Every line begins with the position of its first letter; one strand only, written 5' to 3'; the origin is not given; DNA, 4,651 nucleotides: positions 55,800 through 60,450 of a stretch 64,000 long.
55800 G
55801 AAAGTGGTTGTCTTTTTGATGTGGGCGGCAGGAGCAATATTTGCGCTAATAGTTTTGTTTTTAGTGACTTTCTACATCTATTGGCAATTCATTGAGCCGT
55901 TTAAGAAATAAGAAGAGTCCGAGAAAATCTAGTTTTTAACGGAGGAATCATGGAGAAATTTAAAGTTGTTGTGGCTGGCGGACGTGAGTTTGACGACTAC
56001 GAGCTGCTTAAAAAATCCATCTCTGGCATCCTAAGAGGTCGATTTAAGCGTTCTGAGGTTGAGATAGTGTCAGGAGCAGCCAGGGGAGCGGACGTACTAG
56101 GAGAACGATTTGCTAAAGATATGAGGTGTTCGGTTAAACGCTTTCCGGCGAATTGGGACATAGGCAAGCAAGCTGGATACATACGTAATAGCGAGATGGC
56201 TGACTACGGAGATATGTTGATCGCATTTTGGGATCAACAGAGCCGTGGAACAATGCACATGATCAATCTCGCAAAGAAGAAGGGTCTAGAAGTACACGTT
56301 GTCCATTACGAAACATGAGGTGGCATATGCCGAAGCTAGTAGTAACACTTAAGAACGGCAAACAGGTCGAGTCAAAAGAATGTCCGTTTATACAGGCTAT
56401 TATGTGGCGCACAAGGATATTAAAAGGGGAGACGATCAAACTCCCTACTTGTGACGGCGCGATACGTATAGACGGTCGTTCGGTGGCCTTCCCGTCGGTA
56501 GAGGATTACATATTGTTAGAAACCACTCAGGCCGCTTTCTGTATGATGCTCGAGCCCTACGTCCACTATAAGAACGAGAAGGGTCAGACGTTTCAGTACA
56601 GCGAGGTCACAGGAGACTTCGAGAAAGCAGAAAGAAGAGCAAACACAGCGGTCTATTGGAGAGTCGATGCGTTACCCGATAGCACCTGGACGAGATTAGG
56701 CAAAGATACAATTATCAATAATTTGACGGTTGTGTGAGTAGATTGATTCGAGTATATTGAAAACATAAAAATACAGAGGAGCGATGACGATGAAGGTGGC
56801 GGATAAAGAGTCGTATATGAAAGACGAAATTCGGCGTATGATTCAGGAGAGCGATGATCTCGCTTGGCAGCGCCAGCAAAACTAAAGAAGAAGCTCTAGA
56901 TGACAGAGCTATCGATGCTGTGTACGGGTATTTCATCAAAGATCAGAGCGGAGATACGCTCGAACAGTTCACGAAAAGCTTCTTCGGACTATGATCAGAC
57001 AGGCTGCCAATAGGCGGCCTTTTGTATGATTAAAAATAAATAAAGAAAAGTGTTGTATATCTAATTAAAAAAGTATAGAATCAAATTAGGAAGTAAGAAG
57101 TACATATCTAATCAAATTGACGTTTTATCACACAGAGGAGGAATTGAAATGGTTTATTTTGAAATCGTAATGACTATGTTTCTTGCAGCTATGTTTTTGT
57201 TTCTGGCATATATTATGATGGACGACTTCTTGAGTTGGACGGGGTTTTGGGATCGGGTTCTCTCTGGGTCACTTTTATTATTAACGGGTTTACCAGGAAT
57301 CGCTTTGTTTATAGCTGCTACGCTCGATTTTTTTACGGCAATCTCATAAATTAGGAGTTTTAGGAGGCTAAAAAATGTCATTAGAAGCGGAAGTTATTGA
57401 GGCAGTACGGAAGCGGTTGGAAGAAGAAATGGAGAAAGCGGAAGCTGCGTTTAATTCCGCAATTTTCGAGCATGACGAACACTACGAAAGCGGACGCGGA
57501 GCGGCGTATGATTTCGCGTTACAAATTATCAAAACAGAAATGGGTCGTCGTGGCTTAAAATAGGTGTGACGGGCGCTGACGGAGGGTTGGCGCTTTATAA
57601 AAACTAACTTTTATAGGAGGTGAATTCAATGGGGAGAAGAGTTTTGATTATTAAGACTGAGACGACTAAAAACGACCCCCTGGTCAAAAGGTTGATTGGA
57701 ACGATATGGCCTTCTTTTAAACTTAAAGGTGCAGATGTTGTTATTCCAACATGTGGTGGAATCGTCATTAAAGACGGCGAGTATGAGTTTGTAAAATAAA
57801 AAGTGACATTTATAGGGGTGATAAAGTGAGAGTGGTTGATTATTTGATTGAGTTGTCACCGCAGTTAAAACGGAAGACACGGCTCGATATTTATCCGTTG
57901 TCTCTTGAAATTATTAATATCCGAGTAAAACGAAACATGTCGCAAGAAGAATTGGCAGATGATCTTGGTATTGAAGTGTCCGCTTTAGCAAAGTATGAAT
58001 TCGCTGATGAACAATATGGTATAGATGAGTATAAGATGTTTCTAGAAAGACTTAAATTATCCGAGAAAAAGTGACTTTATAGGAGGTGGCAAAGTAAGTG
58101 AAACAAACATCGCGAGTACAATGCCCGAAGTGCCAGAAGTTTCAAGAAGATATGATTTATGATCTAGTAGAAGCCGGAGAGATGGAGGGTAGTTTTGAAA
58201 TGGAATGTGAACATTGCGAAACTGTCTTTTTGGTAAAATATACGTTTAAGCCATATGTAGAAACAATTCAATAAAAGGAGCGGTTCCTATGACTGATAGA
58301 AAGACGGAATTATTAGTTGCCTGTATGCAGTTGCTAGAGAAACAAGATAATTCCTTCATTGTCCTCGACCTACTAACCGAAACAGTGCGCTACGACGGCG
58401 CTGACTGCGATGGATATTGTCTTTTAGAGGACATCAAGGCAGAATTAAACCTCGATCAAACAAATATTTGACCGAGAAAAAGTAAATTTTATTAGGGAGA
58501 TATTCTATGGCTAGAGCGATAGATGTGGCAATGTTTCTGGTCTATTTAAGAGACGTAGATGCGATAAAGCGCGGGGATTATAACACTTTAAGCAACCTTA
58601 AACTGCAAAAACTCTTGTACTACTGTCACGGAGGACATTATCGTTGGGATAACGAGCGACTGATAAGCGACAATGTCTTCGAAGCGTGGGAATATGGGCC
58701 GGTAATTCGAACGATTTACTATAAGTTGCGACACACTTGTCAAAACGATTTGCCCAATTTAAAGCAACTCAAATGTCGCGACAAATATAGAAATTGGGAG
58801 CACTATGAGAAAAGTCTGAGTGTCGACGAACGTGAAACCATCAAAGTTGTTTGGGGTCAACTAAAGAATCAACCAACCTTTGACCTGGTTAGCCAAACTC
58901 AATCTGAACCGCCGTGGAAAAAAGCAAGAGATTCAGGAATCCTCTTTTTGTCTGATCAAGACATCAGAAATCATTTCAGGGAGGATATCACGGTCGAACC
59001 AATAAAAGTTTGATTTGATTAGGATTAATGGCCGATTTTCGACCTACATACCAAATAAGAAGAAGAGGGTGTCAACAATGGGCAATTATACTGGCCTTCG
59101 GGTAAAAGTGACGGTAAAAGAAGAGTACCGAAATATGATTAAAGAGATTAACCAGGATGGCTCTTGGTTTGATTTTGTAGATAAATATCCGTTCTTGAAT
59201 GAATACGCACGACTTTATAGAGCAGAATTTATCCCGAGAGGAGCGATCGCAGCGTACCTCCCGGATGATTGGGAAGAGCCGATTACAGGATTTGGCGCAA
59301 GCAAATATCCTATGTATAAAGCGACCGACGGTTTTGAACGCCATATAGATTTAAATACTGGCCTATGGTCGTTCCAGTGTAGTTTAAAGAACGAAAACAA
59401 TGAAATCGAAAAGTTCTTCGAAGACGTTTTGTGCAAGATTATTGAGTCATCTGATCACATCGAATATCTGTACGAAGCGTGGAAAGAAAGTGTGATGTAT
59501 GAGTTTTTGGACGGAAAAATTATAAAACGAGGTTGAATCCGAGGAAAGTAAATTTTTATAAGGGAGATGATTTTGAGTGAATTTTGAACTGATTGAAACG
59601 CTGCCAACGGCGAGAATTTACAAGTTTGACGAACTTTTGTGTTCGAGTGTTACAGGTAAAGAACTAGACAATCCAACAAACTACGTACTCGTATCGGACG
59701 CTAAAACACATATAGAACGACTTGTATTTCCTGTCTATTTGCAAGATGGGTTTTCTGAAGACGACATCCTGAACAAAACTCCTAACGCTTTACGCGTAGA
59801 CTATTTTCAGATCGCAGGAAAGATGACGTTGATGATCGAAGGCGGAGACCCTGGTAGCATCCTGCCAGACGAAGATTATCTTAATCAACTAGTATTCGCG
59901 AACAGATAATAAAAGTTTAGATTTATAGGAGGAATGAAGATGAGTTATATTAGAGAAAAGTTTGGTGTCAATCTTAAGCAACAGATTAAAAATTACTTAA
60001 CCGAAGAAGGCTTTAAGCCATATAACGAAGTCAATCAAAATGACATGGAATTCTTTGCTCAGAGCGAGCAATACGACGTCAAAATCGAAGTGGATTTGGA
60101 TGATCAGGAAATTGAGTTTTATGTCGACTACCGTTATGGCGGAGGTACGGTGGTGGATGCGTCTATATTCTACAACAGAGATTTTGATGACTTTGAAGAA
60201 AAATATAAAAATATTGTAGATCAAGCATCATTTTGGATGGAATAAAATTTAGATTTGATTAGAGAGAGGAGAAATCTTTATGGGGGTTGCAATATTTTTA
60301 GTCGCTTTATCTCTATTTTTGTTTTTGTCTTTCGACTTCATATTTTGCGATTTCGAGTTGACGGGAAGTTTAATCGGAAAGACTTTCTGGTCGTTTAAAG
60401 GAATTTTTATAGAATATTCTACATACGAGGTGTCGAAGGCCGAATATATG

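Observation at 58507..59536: A Panacea-domain (DUF4065) gene is coupled to an unknown 152-aa ORF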

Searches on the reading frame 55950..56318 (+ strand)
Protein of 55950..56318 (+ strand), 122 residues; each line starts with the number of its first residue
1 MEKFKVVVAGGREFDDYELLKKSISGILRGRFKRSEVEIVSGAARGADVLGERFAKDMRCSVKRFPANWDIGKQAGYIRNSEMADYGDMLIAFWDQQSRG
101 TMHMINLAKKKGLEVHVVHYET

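Call 3: search_protein_families(library=pfam, proteins=[window:55950-56318:+], max_evalue=0.1)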
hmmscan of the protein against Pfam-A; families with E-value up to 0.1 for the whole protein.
window:55950-56318:+ (122 aa): 2 families
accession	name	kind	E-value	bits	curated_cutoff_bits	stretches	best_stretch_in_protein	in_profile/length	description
PF10686.14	YAcAr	-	8e-14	51.6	28.2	1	5-70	2-64/66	YspA, cpYpsA-related SLOG family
PF02481.21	DNA_processg_A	-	0.0029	17.3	29.6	1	5-55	46-93/212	DNA recombination-mediator protein A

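Call 4: search_protein_families(library=phrogs, proteins=[window:55950-56318:+], max_evalue=0.01)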
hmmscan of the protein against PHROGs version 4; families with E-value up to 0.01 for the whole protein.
window:55950-56318:+ (122 aa): 3 families
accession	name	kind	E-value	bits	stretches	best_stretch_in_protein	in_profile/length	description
phrog_289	-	other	2.5e-32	113.4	1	1-121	20-141/500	GTP-binding domain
phrog_16939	-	unknown function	3e-11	44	1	5-118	2-121/330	-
phrog_11222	-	unknown function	5.2e-09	37.3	1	6-118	160-277/293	-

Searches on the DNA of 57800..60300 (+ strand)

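Call 5: search_dna_similar(query=window:57800-60300:+, collection=phages, mode=near, max_rows=30)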
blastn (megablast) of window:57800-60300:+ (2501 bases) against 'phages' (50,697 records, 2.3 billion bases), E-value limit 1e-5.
No match.

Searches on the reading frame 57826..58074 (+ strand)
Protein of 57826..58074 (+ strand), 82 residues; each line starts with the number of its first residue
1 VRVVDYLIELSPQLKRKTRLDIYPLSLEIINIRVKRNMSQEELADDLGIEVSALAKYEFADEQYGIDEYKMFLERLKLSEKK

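Call 3: search_protein_families(library=pfam, proteins=[window:57826-58074:+], max_evalue=0.1)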
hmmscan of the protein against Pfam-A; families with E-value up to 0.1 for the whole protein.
window:57826-58074:+ (82 aa): 6 families
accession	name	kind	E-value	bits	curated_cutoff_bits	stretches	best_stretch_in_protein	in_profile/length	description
PF01381.28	HTH_3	-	1.1e-06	29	23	1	31-58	3-30/55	Helix-turn-helix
PF12844.13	HTH_19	-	0.00022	21.5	30.2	1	31-59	6-34/64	Helix-turn-helix domain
PF13560.12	HTH_31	-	0.035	14.8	27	1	33-58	10-35/64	Helix-turn-helix domain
PF13443.12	HTH_26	-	0.046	14.4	22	1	31-57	4-30/63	Cro/C1-type HTH DNA-binding domain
PF13545.12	HTH_Crp_2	-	0.051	14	27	1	2-50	2-35/70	Crp-like helix-turn-helix domain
PF15731.11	MqsA_antitoxin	-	0.086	13.4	30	1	14-61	60-106/131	Antitoxin component of bacterial toxin-antitoxin system, MqsA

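Call 4: search_protein_families(library=phrogs, proteins=[window:57826-58074:+], max_evalue=0.01)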
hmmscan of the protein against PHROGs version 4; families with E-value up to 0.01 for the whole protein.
window:57826-58074:+ (82 aa): 7 families
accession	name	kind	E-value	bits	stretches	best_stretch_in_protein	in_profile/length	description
phrog_8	-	transcription regulation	0.00027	21.5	1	25-58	77-110/346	transcriptional regulator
phrog_2104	-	unknown function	0.00067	20.8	1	28-59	43-74/103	-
phrog_34341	-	transcription regulation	0.0019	19.4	1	26-59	73-106/122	transcriptional regulator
phrog_7241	-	transcription regulation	0.0019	19.2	1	33-61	70-98/122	transcriptional regulator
phrog_2439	-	transcription regulation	0.0066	16.3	1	29-58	12-41/367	transcriptional regulator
phrog_4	-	transcription regulation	0.0072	16.3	1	30-58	141-166/400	transcriptional repressor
phrog_2967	-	transcription regulation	0.009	16.6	1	29-75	15-61/225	transcriptional regulator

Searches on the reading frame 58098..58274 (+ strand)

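Call 3: search_protein_families(library=pfam, proteins=[window:58098-58274:+], max_evalue=0.1)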
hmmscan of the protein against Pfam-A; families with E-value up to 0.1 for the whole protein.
window:58098-58274:+ (58 aa): 9 families
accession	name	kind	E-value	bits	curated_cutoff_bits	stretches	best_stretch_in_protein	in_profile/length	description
PF13717.11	Zn_ribbon_4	-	0.0011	19.3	30.3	0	5-14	24-33/36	zinc-ribbon domain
PF05876.18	GpA_ATPase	-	0.0014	18.8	25.6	1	7-44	195-233/247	Phage terminase large subunit gpA, ATPase domain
PF22289.1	DmmA-like_C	-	0.0046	17.3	27.4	1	6-47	1-31/44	Dimethylamine monooxygenase subunit DmmA-like, C-terminal domain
PF14353.12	CpXC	-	0.005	17.3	25.4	1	7-50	1-53/121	CpXC protein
PF25206.1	DUF7836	-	0.028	14.7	26.7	1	6-42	7-38/59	Domain of unknown function (DUF7836)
PF13719.11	Zn_ribbon_5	-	0.067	13.4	29.3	0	36-46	4-14/37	zinc-ribbon domain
PF22910.1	EDR4-like_1st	-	0.068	13.3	27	0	7-14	5-12/34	Enhanced disease resistance 4-like, N-terminal domain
PF09723.15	Zn_ribbon_8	-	0.086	13.3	34.4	0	4-14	24-34/41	Zinc ribbon domain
PF10601.15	zf-LITAF-like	-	0.094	13.3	23.8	0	3-15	2-14/70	LITAF-like zinc ribbon domain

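Call 4: search_protein_families(library=phrogs, proteins=[window:58098-58274:+], max_evalue=0.01)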
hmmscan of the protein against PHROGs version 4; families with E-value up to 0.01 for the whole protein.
window:58098-58274:+ (58 aa): 4 families
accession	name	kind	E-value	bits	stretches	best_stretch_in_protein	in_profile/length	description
phrog_6504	-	unknown function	6.2e-07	30.5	1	6-57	7-57/61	-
phrog_35669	-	unknown function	6.6e-06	27.7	1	6-53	4-50/111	-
phrog_27542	-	unknown function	2.8e-05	25.1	1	4-51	4-48/75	-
phrog_1191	-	integration and excision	0.0056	17.7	1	6-51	5-46/90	transposase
